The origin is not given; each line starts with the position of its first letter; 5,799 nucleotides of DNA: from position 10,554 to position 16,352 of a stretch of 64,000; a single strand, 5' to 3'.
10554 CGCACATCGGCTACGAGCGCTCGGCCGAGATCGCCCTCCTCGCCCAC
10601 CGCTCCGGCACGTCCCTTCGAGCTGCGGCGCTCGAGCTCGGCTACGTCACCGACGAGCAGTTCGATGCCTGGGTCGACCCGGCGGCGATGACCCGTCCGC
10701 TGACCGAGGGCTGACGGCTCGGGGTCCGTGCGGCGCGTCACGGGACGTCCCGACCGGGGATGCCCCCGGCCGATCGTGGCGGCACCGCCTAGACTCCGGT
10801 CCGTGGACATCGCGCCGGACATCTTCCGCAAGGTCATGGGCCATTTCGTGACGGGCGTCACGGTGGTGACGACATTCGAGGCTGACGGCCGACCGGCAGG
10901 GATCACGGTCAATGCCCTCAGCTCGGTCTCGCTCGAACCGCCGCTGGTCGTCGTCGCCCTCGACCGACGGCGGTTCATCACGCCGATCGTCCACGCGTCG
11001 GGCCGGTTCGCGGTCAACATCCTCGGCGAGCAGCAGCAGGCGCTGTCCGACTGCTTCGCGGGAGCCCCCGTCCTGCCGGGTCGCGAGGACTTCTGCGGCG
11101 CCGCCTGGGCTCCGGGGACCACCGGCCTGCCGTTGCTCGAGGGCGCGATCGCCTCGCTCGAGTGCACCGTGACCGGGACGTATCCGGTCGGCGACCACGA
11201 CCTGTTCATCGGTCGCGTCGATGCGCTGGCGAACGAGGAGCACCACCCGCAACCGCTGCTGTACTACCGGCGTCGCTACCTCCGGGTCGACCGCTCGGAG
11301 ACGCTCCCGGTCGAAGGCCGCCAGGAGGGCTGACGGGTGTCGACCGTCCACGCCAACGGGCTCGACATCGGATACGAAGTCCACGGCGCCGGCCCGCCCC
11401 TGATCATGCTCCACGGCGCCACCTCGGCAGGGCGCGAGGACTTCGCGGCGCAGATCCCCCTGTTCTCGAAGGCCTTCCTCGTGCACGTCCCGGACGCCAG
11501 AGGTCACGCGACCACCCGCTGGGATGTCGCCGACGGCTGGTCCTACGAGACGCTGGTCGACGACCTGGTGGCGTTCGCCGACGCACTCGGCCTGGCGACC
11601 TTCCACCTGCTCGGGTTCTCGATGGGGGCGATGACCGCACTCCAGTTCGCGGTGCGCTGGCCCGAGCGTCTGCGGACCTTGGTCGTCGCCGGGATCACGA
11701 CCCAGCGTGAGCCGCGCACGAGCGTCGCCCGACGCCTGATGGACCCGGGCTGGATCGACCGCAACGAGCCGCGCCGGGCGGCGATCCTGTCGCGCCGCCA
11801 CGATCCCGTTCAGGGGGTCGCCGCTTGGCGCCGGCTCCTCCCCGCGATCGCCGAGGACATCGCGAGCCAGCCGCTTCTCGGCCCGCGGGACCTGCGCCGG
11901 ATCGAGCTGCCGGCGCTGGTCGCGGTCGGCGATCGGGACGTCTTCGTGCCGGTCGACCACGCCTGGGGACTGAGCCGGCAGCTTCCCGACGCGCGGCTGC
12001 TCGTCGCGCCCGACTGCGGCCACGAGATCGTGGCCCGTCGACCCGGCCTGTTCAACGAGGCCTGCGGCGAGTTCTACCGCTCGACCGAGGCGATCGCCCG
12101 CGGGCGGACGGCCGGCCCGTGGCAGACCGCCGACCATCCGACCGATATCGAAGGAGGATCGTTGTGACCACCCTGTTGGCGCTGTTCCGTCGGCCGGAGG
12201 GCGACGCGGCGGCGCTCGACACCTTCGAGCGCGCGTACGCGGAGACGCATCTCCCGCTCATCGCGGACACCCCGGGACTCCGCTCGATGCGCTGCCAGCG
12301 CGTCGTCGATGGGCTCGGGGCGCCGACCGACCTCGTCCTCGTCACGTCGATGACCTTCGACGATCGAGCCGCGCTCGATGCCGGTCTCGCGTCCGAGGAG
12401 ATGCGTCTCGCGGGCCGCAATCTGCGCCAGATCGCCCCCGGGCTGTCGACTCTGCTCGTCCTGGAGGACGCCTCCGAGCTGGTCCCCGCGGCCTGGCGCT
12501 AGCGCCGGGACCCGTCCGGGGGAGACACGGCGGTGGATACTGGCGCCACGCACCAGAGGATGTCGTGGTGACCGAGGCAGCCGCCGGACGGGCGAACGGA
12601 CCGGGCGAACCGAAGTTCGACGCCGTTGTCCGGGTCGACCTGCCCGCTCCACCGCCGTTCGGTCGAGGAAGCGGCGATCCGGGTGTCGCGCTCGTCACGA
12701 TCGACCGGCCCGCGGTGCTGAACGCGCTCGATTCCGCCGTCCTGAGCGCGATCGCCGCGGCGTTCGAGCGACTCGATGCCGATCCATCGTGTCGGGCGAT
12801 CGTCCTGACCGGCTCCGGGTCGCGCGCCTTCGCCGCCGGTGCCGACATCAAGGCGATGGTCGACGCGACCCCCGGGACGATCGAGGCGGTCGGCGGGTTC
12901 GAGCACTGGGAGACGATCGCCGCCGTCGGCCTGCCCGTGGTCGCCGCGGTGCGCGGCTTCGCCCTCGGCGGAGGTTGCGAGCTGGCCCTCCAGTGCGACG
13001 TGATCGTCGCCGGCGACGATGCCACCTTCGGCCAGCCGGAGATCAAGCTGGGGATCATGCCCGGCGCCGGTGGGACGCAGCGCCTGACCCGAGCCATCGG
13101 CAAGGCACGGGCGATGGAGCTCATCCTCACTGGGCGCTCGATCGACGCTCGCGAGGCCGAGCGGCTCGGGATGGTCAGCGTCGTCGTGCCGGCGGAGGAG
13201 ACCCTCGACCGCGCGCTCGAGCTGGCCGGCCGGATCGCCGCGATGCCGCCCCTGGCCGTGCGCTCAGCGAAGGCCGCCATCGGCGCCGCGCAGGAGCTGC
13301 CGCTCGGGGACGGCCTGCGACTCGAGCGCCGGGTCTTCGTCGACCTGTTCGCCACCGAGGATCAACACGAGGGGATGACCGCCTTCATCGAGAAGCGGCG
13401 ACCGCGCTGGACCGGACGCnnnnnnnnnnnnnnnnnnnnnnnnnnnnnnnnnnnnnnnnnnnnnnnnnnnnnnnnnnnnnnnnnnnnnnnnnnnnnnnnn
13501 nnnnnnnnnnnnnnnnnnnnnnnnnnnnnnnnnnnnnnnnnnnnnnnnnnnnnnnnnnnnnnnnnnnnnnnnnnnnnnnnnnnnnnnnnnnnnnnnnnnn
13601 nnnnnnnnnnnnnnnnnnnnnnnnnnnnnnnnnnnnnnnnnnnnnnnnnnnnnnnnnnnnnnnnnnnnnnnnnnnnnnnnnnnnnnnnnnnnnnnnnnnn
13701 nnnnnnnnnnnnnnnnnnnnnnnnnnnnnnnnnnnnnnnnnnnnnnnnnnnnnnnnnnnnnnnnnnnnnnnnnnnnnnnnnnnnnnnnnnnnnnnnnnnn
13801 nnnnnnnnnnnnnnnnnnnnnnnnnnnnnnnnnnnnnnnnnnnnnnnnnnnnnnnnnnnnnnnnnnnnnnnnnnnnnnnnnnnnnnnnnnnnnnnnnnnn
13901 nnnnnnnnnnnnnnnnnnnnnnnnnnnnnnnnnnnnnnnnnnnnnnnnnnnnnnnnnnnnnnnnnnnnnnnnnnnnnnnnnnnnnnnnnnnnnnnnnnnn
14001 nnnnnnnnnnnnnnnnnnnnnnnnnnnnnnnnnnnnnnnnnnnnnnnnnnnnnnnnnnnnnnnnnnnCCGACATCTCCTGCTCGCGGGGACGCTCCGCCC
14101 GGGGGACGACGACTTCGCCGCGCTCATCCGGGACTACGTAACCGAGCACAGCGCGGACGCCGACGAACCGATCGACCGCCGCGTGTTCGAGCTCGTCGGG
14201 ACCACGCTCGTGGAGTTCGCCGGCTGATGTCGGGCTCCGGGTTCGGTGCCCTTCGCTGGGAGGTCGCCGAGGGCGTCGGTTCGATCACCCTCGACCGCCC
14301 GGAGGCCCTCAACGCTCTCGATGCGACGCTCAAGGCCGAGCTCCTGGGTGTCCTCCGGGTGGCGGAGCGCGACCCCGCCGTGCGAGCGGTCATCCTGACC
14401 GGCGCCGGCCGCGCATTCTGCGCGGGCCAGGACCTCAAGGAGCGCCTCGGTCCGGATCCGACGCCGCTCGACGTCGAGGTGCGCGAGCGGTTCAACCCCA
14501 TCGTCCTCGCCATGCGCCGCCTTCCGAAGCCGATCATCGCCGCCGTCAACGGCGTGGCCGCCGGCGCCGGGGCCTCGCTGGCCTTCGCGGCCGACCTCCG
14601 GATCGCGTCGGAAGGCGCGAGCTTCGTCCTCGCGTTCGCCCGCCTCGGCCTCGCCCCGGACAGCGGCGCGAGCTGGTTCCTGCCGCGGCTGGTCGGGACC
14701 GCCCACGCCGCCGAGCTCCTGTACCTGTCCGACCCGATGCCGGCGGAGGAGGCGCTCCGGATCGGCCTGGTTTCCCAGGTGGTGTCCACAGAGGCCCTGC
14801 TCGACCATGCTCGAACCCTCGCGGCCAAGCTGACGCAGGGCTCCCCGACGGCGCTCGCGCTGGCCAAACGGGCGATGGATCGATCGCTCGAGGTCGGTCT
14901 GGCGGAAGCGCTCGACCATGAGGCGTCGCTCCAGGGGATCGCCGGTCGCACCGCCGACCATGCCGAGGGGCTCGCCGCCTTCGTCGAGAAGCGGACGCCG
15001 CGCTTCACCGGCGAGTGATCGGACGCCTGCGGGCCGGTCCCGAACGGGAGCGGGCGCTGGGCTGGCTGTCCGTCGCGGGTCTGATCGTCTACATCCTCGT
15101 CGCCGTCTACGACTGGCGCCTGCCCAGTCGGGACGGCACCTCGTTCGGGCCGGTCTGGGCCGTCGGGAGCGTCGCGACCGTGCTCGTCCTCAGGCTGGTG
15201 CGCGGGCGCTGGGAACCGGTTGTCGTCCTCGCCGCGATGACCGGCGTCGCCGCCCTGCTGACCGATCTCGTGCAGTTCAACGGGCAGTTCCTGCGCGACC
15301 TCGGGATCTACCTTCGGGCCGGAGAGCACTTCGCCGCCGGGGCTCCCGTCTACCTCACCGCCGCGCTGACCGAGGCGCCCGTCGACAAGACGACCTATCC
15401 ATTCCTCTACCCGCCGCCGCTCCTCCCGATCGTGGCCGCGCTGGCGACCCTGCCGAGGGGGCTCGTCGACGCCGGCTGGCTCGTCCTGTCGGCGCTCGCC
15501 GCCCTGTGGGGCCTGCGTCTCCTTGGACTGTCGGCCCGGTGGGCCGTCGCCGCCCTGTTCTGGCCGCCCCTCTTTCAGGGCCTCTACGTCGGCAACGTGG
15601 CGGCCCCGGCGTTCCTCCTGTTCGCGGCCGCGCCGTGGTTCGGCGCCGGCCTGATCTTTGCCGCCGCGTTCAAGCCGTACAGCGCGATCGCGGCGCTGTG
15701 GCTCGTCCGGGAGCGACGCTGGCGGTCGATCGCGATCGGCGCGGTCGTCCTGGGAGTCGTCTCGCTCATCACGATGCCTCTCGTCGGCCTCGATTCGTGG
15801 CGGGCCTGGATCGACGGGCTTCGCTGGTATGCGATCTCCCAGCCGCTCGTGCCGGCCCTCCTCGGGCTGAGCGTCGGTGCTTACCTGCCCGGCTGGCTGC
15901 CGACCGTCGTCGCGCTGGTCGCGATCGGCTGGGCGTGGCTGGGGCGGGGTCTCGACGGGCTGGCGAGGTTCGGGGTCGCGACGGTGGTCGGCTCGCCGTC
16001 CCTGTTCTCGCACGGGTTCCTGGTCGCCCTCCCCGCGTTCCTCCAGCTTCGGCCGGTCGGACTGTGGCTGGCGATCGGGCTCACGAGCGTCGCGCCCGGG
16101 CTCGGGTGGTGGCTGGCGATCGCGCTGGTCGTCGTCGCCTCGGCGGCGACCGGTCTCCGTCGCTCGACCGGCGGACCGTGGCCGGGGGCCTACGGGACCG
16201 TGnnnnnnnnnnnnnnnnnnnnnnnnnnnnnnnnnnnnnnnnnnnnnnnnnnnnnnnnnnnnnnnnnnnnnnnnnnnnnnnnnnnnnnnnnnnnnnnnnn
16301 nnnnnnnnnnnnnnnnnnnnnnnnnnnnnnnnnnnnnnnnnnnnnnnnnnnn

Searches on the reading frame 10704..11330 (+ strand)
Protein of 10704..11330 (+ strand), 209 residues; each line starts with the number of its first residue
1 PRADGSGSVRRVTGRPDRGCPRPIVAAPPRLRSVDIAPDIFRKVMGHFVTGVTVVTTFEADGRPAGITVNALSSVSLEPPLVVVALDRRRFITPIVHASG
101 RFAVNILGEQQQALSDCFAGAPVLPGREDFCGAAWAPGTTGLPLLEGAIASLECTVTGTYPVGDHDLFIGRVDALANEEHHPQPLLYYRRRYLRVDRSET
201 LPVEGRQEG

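Call 24: search_protein_families(library=pfam, proteins=[window:10704-11330:+], max_evalue=0.0001)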
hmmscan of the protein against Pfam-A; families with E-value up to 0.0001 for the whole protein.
window:10704-11330:+ (209 aa): 1 family
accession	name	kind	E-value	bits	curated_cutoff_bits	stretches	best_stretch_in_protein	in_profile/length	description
PF01613.24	Flavin_Reduct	-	1.6e-45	155.4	27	1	45-194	1-151/153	Flavin reductase like domain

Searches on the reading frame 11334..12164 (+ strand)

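Call 24: search_protein_families(library=pfam, proteins=[window:11334-12164:+], max_evalue=0.0001)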
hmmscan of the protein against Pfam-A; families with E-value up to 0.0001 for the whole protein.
window:11334-12164:+ (277 aa): 2 families
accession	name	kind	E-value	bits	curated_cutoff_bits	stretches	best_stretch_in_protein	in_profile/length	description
PF00561.26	Abhydrolase_1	-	1.2e-22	81.3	25.8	1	21-142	1-125/245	alpha/beta hydrolase fold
PF12146.15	Hydrolase_4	-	1.3e-11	44.7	27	1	42-233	26-235/239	Serine aminopeptidase, S33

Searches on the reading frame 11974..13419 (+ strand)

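Call 24: search_protein_families(library=pfam, proteins=[window:11974-13419:+], max_evalue=0.0001)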
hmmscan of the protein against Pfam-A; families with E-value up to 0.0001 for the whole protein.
window:11974-13419:+ (482 aa): 2 families
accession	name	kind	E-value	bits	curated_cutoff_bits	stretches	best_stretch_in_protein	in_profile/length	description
PF00378.25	ECH_1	-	1.6e-76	257.4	27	1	237-481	5-250/251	Enoyl-CoA hydratase/isomerase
PF16113.10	ECH_2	-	8.3e-37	127.9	27.2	1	239-410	2-177/335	Enoyl-CoA hydratase/isomerase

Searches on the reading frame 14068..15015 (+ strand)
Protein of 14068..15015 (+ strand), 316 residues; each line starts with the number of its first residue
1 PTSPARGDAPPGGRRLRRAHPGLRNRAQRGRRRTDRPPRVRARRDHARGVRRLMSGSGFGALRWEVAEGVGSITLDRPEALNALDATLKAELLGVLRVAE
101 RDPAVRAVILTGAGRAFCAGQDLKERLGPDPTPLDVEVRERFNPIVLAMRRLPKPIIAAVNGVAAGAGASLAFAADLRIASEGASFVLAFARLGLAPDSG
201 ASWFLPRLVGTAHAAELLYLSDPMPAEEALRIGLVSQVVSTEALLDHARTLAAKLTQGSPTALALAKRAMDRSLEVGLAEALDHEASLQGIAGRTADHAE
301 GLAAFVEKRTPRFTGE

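Call 25: search_protein_families(library=pfam, proteins=[window:14068-15015:+], max_evalue=0.0001)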
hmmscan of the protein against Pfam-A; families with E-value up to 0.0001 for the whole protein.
window:14068-15015:+ (316 aa): 2 families
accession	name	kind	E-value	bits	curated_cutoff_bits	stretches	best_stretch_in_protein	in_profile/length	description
PF00378.25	ECH_1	-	1.7e-71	241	27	1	67-315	3-250/251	Enoyl-CoA hydratase/isomerase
PF16113.10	ECH_2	-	2.7e-37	129.5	27.2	1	70-251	1-184/335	Enoyl-CoA hydratase/isomerase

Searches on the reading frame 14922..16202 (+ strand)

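Call 25: search_protein_families(library=pfam, proteins=[window:14922-16202:+], max_evalue=0.0001)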
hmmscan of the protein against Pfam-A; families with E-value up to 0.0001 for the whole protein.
window:14922-16202:+ (427 aa): 1 family
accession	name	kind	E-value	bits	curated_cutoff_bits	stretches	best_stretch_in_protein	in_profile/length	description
PF09594.16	GT87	-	1.2e-10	42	25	1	161-343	1-216/237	Glycosyltransferase family 87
